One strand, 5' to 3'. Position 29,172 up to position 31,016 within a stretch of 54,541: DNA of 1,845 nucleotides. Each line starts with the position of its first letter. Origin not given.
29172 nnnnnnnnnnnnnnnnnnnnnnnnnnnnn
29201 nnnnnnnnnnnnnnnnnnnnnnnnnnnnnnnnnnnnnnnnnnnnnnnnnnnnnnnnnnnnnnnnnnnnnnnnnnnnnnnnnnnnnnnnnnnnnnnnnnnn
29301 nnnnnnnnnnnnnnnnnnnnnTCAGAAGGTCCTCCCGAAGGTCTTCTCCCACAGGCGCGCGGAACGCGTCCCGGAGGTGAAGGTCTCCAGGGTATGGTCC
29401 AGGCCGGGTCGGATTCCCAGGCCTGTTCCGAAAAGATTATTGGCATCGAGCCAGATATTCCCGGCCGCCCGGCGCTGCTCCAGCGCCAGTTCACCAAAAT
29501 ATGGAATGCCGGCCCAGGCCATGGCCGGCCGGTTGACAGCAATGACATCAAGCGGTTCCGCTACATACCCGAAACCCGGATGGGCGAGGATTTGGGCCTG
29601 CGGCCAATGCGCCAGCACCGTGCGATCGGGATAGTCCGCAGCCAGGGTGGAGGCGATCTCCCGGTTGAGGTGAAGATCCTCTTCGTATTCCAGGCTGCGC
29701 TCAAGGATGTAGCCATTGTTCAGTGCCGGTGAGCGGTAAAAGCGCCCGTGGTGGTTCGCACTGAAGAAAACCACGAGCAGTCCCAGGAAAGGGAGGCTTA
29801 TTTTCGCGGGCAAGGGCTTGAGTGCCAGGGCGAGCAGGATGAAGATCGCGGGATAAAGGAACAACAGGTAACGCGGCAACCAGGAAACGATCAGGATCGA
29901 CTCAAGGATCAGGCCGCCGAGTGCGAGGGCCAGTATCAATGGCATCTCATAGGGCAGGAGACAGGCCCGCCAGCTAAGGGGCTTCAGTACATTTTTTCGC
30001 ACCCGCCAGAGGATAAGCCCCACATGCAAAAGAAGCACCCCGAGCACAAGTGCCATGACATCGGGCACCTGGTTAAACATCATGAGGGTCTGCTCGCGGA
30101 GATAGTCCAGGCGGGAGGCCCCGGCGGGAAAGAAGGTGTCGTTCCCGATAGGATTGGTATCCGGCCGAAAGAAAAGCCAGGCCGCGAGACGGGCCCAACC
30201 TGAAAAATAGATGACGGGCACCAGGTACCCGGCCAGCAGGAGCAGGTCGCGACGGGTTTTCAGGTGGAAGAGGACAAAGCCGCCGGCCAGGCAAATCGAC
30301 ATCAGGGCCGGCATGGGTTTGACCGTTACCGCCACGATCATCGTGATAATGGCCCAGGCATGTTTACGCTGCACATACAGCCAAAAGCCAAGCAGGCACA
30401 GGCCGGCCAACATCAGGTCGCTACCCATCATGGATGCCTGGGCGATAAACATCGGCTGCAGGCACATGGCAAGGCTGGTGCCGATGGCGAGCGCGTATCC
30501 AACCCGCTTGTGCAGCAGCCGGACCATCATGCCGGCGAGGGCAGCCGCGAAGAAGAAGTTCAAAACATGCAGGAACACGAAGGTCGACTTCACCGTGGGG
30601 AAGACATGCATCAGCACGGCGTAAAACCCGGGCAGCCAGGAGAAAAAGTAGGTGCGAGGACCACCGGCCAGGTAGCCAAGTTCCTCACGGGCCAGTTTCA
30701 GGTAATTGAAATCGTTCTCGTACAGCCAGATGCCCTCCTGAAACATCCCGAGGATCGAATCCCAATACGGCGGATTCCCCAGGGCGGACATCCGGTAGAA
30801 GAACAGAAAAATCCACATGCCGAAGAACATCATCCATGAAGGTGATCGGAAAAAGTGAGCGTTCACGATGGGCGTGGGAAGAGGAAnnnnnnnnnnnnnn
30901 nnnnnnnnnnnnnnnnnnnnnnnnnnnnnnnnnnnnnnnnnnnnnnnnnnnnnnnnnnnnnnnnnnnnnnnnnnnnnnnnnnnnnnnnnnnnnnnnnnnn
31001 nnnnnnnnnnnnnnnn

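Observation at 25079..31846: Arn-like lipid-carrier branch: ArnC-like GT2, GT-C transferase, Zn-ribbon methyltransferase, flippase-like protein, second GtrB-like GT2 and SGNH hydrolase directly downstream of the acyl cassette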

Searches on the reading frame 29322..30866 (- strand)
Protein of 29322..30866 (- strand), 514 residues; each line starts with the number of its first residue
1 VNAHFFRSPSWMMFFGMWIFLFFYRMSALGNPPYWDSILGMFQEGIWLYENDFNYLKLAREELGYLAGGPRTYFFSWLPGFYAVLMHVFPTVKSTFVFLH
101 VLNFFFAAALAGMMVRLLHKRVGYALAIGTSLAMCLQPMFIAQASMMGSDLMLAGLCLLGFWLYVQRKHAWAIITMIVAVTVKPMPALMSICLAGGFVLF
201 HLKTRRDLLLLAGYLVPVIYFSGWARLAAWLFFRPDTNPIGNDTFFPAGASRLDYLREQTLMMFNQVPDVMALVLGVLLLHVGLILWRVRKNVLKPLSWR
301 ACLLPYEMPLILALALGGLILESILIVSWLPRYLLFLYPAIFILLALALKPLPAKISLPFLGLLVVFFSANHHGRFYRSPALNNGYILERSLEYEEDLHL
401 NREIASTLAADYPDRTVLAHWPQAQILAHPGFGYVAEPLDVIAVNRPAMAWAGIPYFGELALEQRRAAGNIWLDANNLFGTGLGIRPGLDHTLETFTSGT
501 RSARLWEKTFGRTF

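Call 4: search_protein_families(library=pfam, proteins=[window:29322-30866:-], max_evalue=0.01)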
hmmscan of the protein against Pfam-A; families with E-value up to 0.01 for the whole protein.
window:29322-30866:- (514 aa): 0 families

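Call 5: search_protein_families(library=ncbifam, proteins=[window:29322-30866:-], max_evalue=0.01)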
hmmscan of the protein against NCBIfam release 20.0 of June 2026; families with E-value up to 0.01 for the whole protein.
window:29322-30866:- (514 aa): 0 families

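Call 10: search_solved_structures(query=window:29322-30866:-, max_evalue=1)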
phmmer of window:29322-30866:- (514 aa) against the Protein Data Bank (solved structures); distinct sequences matched with E-value up to 1: 0.

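Call 13: find_homologous_proteins(query=window:29322-30866:-, max_evalue=0.001)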
Query window:29322-30866:- (514 aa): 3 proteins with E <= 0.001 among 8000 candidates.
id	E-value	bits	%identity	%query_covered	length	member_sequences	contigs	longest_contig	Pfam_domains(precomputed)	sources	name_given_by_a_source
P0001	0.0e+0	1129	99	98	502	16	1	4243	-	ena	-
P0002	1.8e-216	738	64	99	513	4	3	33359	-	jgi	jgi:hypothetical protein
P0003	6.4e-22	96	28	93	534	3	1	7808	-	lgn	-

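Call 14: find_encoding_contigs(protein=P0002, flank=10000, max_places=4)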
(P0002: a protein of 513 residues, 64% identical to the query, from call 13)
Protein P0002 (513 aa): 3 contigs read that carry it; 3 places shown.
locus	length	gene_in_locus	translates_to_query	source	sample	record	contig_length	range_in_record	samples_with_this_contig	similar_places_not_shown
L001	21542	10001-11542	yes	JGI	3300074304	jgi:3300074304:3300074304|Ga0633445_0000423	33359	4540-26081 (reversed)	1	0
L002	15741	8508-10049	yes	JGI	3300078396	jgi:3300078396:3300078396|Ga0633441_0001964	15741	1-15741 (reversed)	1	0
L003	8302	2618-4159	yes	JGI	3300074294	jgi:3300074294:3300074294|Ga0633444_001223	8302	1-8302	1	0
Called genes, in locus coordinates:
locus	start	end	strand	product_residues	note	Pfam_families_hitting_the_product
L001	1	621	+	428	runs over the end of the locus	-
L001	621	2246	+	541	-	PF02366:PMT, PF13231:PMT_2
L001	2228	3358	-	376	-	PF01041:DegT_DnrJ_EryC1, PF00155:Aminotran_1_2 (weak), PF01212:Beta_elim_lyase (weak)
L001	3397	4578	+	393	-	PF00501:AMP-binding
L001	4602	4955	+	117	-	PF00903:Glyoxalase, PF12681:Glyoxalase_2 (weak)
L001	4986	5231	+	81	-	-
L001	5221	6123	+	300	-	-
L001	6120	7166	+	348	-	PF04443:LuxE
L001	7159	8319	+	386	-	PF05893:LuxC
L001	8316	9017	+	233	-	-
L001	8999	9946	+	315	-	PF00535:Glycos_transf_2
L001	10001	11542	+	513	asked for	-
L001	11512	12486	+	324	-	PF13489:Methyltransf_23, PF13847:Methyltransf_31 (weak), PF08242:Methyltransf_12, PF13649:Methyltransf_25 (weak)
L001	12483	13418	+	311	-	PF13489:Methyltransf_23, PF08242:Methyltransf_12 (weak)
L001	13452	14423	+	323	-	PF03706:LPG_synthase_TM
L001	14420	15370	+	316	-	PF00535:Glycos_transf_2, PF10111:Glyco_tranf_2_2 (weak)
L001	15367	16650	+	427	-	PF00657:Lipase_GDSL (faint), PF13472:Lipase_GDSL_2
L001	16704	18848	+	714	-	-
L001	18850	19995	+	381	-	PF13439:Glyco_transf_4, PF13579:Glyco_trans_4_4 (weak), PF20706:GT4-conflict, PF00534:Glycos_transf_1, PF13692:Glyco_trans_1_4, PF13524:Glyco_trans_1_2 (weak)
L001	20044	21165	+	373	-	PF20706:GT4-conflict, PF00534:Glycos_transf_1, PF13692:Glyco_trans_1_4, PF13524:Glyco_trans_1_2 (weak)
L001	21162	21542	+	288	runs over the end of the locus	PF00685:Sulfotransfer_1, PF13469:Sulfotransfer_3 (faint)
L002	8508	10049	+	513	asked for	-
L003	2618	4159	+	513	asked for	-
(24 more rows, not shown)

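Call 15: find_encoding_contigs(protein=P0003, flank=10000, max_places=4)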
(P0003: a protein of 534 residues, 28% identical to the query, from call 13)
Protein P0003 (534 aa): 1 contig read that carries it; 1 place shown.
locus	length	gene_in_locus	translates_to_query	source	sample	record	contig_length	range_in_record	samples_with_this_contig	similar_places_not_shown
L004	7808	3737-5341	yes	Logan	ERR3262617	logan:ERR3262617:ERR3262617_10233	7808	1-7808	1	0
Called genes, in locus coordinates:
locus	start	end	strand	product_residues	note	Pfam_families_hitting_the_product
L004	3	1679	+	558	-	?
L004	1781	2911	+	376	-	PF13439:Glyco_transf_4, PF13579:Glyco_trans_4_4, PF20706:GT4-conflict, PF00534:Glycos_transf_1, PF13692:Glyco_trans_1_4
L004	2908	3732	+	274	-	PF00535:Glycos_transf_2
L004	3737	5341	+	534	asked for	-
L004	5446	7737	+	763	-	PF22612:GH113 (faint)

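Call 25: predict_structure(alignment_id=A1)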
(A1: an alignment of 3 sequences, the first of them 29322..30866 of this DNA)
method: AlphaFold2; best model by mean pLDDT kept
length: 514 residues; sequences in the alignment: 3
mean_pLDDT: 48.4   pTM: 0.48
mean pLDDT of the five models: 48.4, 46.5, 45.7, 44.6, 43.1
residues with pLDDT >= 90: 0; 70-90: 38; 50-70: 185; < 50: 291
segments of 3 or more residues with pLDDT < 50: 1-3, 27-74, 76-80, 140-145, 198-201, 222-276, 287-313, 320-336, 370-425, 434-453, 476-514
pLDDT, mean of each block of 10 residues (from residue 1): 58 80 57 35 36 41 36 47 56 58 71 74 72 63 51 62 64 63 52 50 51 53 43 33 32 42 38 49 49 35 40 50 40 49 62 65 59 34 33 36 37 35 49 45 38 53 60 48 32 31 32 27
secondary structure, 60 per line:
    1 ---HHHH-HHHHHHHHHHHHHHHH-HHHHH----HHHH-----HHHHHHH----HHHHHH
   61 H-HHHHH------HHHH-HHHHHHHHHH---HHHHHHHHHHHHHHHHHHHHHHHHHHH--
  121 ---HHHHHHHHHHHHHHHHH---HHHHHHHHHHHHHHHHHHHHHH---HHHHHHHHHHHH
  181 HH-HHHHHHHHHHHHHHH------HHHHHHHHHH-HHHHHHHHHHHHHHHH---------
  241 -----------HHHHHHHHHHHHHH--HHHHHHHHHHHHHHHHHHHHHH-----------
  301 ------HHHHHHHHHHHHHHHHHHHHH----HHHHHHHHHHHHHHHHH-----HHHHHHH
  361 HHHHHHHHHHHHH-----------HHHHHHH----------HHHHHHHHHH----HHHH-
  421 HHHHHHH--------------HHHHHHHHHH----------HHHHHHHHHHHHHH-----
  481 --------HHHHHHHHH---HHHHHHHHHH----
elements in order: H4-7 H9-24 H26-30 H35-38 H44-50 H55-61 H63-67 H74-77 H79-88 H92-118 H124-140 H144-165 H169-182 H184-198 H205-214 H216-231 H252-265 H268-289 H307-327 H332-348 H354-373 H385-391 H402-411 H416-419 H421-427 H442-451 H462-475 H489-497 H501-510

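Call 32: search_protein_representatives(alignment_id=A1)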
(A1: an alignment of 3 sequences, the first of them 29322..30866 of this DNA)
Query: 3 sequences, 514 profile positions. Proteins with E-value up to 0.001 (for the whole library): 1271; up to 1e-10: 819; up to 1e-30: 340. The best 150 are listed.
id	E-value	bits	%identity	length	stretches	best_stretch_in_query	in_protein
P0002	8.4e-288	971.8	-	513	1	1-514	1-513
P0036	9.4e-116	404.1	-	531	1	7-507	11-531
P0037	5.1e-109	381.9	-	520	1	13-509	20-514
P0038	2.4e-82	293.9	-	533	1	9-506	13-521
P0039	1.3e-81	291.5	-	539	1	11-507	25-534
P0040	2.0e-78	281.0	-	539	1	9-506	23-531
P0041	1.6e-77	278.0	-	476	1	39-508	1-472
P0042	2.1e-76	274.3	-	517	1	13-506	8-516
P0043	5.0e-74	266.5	-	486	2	21-222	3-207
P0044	1.1e-71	258.7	-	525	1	7-505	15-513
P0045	4.2e-71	256.9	-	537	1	10-500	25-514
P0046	2.5e-68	247.7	-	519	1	1-457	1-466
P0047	2.0e-66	241.4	-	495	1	9-506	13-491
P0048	7.6e-66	239.5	-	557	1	9-511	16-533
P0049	2.8e-63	231.0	-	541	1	10-462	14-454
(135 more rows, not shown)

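Call 36: search_solved_structures(query=A2, max_evalue=10, show_alignments=2)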
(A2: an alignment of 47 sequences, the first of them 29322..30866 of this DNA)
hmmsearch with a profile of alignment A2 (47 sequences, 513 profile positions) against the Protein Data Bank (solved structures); distinct sequences matched with E-value up to 10: 16.
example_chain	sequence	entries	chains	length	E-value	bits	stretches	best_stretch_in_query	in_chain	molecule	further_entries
5ezm_A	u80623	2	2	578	3e-07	32.9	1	112-365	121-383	4-amino-4-deoxy-L-arabinose transferase or related glycosyltransferases of PMT family | 4-amino-4-deoxy-L-arabinose (L-Ara4N) transferase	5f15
23gx_B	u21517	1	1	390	0.00043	22.5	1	84-206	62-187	GPI mannosyltransferase 1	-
23gf_B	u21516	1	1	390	0.00099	21.3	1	86-206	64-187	GPI mannosyltransferase 1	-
9wno_A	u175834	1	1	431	0.0011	21.2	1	106-368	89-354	GPI mannosyltransferase 1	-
6b87_A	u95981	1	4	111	0.0013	20.9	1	210-306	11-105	TMHC2_E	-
9lle_O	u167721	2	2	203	0.021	16.9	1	246-333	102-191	De novo designed GPCR exoframe modulator targeting TM1/2/4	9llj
9h9e_B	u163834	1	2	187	0.14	14.2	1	218-351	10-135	Novel acetylcholine receptor chaperone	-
8qby_J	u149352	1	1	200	0.2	13.7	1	157-299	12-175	NADH-quinone oxidoreductase chain 10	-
9g83_J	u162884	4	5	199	0.2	13.7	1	157-299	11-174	NADH-quinone oxidoreductase subunit J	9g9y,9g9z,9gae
9y59_A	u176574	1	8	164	0.2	13.7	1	155-227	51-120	CSD20f3B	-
9lli_O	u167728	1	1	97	0.29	13.1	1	264-333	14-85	De novo designed GPCR exoframe modulator targeting TM1/2/4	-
3v46_A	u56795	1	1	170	0.68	11.9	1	23-50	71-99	Cell division control protein 73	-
4dm4_A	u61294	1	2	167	0.89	11.5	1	23-50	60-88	Cell division control protein 73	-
5cwq_A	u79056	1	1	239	1.2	11.1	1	212-295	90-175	Designed helical repeat protein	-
6z16_G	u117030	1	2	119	3.2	9.7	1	271-346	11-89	Multisubunit Na+/H+ antiporter, G subunit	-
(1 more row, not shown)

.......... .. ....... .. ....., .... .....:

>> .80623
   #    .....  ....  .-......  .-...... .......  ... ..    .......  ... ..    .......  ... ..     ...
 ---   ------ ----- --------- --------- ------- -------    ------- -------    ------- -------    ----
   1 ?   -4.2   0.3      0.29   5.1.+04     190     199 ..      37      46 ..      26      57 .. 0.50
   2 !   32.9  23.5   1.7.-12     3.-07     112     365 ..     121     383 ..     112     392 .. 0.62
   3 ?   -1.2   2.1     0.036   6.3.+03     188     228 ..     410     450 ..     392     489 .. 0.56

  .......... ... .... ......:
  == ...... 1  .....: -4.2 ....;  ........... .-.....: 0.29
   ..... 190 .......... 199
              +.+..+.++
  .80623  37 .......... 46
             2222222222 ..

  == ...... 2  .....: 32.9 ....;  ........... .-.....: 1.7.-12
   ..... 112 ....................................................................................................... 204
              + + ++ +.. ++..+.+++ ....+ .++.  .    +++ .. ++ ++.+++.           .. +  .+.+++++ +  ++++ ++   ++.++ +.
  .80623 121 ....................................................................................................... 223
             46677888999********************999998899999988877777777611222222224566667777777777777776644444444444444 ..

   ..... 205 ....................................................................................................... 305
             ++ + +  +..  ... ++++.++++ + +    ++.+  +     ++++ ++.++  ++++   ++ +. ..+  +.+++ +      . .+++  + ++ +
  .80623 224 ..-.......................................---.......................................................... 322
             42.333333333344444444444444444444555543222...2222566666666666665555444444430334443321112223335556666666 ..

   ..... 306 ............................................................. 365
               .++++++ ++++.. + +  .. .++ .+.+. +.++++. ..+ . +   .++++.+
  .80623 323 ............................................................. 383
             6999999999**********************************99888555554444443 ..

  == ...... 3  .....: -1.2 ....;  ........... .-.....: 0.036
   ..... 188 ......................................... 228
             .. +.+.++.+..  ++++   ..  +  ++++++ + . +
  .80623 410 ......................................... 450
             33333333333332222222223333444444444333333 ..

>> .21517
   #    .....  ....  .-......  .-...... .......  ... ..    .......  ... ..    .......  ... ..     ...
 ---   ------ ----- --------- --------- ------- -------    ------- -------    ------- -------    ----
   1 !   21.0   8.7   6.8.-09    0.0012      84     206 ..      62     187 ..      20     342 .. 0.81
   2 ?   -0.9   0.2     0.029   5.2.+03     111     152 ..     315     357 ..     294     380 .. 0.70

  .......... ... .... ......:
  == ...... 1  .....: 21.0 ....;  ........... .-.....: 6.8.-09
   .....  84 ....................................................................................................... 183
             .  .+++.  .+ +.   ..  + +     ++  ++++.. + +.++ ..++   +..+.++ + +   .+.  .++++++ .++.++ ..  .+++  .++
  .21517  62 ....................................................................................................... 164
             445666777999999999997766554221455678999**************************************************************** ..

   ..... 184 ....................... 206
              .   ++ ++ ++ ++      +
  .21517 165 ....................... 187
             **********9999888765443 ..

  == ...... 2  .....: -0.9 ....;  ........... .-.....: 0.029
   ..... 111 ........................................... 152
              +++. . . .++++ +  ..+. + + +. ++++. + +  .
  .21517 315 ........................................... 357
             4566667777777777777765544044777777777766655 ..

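Call 37: search_protein_families(library=pfam, alignment_id=A2, max_evalue=0.1)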
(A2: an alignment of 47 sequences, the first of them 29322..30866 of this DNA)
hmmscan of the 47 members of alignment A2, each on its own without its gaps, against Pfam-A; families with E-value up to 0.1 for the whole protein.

A. member 1, window:29322-30866:- (514 aa): 0 families

B. families by the number of members that match (of 47 scanned): 8 families
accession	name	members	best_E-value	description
PF13231.12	PMT_2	13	3.7e-10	Dolichyl-phosphate-mannose-protein mannosyltransferase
PF09594.16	GT87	2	5.1e-05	Glycosyltransferase family 87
PF20479.3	TMEM128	1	0.0021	TMEM128 protein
PF19529.4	DUF6057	1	0.0028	Family of unknown function (DUF6057)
PF17272.7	DUF5337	1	0.02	Family of unknown function (DUF5337)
PF04893.22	Yip1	1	0.024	Yip1 domain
PF09852.15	DUF2079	1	0.037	Predicted membrane protein (DUF2079)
PF01350.22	Flavi_NS4A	1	0.094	Flavivirus non-structural protein NS4A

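Call 84: fold_search(model_id=the predicted structure, library=pdb)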
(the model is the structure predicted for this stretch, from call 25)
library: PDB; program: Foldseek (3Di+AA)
matches with E <= 10: 279; with E <= 0.001: 0
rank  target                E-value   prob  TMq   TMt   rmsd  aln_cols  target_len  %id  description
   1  3waj                  3.9e-02  0.99  0.28  0.20  14.5       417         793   13  Crystal structure of the Archaeoglobus fulgidus oligosaccharyltransferase (O29867_ARCFU) complex with Zn and sulfate (released 2013-10-30)
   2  3wak                  6.0e-02  0.98  0.26  0.17  17.1       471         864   12  Crystal structure of the Archaeoglobus fulgidus oligosaccharyltransferase (O29867_ARCFU) in the apo form (released 2013-10-30)
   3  6gxc_A                6.2e-02  0.92  0.30  0.23  18.6       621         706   12  Bacterial oligosaccharyltransferase PglB in complex with an inhibitory peptide and a reactive lipid-linked oligosaccha (released 2018-11-14)
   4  5ogl_A                8.8e-02  0.93  0.31  0.24  17.0       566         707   13  Structure of bacterial oligosaccharyltransferase PglB in complex with an acceptor peptide and an lipid-linked oligosac (released 2017-10-25)
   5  9s6u_A                1.2e-01  0.97  0.26  0.25  15.4       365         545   16  Ternary cryo-EM structure of human ALG9 with Dol25-PP-GlcNAc2Man8, Dol25-P-Man and Fab (released 2026-03-18)
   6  9a0j_G                1.3e-01  0.41  0.15  0.13  27.8       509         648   11  Deep learning enables the atomic structure determination of the Fanconi Anemia core complex from cryoEM (released 2020-09-15)
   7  7x2u_B                2.2e-01  0.14  0.13  0.12  25.1       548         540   12  Structure of a human NHE3-CHP1 complex in the autoinhibited state (released 2022-04-20)
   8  6s7t_A                2.3e-01  0.95  0.32  0.25  18.1       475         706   14  Cryo-EM structure of human oligosaccharyltransferase complex OST-B (released 2019-12-18)
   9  7zlh_A                2.4e-01  0.63  0.27  0.22  18.5       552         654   12  Cryo-EM structure of C-mannosyltransferase CeDPY19, in apo state, bound to CMT2-Fab and anti-Fab nanobody (released 2023-01-11)
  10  7e9s_A                2.5e-01  0.66  0.23  0.15  23.9       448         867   15  Archaeal oligosaccharyltransferase AglB from Archaeoglobus fulgidus in complex with an inhibitory peptide and a dolich (released 2021-09-08)
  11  7x2u_A                2.8e-01  0.13  0.13  0.12  25.2       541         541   12  Structure of a human NHE3-CHP1 complex in the autoinhibited state (released 2022-04-20)
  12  9s6t_A                6.0e-01  0.82  0.30  0.32  15.6       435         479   14  Ternary cryo-EM structure of chicken ALG12 with Dol25-PP-GlcNAc2Man7, Dol25-P-Man, and Fab (released 2026-03-18)
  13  7dsv_A                7.0e-01  0.10  0.12  0.13  24.8       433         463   12  Structure of a human NHE1-CHP1 complex under pH 6.5 (released 2021-06-23)
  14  3lca_A                8.5e-01  0.13  0.12  0.12  23.6       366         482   14  Structure of Tom71 complexed with Hsp70 Ssa1 C terminal tail indicating conformational plasticity (released 2010-12-22)
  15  2npd                  8.8e-01  0.20  0.15  0.19  17.8       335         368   12  An unusual twin-His arrangement in the pore of ammonia channels is essential for substrate conductance (released 2006-11-14)
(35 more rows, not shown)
